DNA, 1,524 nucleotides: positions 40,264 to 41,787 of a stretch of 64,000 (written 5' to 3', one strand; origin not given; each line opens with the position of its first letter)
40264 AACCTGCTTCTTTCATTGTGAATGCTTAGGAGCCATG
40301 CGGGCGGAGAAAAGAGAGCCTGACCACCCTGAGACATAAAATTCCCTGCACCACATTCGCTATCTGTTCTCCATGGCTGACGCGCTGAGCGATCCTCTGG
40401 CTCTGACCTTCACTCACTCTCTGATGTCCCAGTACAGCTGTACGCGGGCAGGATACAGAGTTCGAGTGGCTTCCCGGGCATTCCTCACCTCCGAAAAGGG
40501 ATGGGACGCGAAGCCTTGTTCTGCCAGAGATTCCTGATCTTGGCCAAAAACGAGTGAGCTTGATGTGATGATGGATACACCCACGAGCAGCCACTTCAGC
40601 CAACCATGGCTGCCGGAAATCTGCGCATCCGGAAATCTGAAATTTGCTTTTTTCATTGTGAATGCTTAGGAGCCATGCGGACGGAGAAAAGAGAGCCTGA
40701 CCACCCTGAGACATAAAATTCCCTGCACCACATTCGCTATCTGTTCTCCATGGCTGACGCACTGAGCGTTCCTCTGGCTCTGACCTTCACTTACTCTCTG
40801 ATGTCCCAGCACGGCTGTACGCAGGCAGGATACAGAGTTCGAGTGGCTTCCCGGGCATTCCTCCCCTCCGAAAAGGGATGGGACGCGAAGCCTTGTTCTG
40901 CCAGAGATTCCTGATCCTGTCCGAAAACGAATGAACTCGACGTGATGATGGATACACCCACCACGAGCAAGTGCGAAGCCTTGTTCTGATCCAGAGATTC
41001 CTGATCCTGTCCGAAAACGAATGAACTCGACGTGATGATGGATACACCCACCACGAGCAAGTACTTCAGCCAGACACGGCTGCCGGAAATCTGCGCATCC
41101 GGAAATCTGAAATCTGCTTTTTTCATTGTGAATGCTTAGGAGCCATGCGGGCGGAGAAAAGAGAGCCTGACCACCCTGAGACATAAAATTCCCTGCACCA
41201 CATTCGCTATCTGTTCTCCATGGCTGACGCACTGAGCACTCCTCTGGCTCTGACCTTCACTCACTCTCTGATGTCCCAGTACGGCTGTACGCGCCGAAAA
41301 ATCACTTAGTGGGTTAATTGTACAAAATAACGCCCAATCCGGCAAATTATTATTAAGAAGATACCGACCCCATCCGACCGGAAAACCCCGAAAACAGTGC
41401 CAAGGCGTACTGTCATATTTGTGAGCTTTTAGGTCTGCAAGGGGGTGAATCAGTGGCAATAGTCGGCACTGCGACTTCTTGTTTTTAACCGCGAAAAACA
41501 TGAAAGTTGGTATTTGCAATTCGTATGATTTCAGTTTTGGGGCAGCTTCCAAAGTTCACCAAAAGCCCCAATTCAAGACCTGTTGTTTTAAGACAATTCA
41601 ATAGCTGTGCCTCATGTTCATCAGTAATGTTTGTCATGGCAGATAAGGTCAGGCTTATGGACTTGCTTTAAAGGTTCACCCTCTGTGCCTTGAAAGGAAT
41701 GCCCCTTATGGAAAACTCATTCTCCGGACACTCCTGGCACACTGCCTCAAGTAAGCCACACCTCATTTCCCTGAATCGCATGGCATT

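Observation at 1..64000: Tandem array of at least six 10-kb paralogous giant genes occupies the entire 64-kb window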

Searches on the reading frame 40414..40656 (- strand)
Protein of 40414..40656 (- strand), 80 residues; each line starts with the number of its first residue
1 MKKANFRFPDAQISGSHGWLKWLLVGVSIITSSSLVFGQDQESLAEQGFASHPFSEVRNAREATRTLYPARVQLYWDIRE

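Call 86: search_protein_families(library=ncbifam, proteins=[window:40414-40656:-], max_evalue=0.01)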
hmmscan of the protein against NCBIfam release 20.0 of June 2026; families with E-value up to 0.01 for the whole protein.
window:40414-40656:- (80 aa): 0 families

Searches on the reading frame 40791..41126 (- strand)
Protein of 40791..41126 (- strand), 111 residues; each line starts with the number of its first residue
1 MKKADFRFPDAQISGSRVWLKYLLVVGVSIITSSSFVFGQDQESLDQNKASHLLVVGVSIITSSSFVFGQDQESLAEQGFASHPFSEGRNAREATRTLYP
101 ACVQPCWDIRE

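Call 63: find_encoding_contigs(protein=window:40791-41126:-, flank=10000)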
Protein window:40791-41126:- (111 aa): no gene with exactly this product is on record in the collection.

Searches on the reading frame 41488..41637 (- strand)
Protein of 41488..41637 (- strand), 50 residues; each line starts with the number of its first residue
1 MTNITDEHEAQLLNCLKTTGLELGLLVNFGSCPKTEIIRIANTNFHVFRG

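Call 101: search_protein_families(library=pfam, proteins=[window:41488-41637:-], max_evalue=1)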
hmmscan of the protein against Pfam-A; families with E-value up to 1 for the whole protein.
seq(50 aa): 2 families
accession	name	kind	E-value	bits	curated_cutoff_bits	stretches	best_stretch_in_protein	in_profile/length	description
PF13366.12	PDDEXK_3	-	8.6e-09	36.2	22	1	2-40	79-117/117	PD-(D/E)XK nuclease superfamily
PF14401.11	RLAN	-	0.12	12.5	25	1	4-49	64-111/150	RimK-like ATPgrasp N-terminal domain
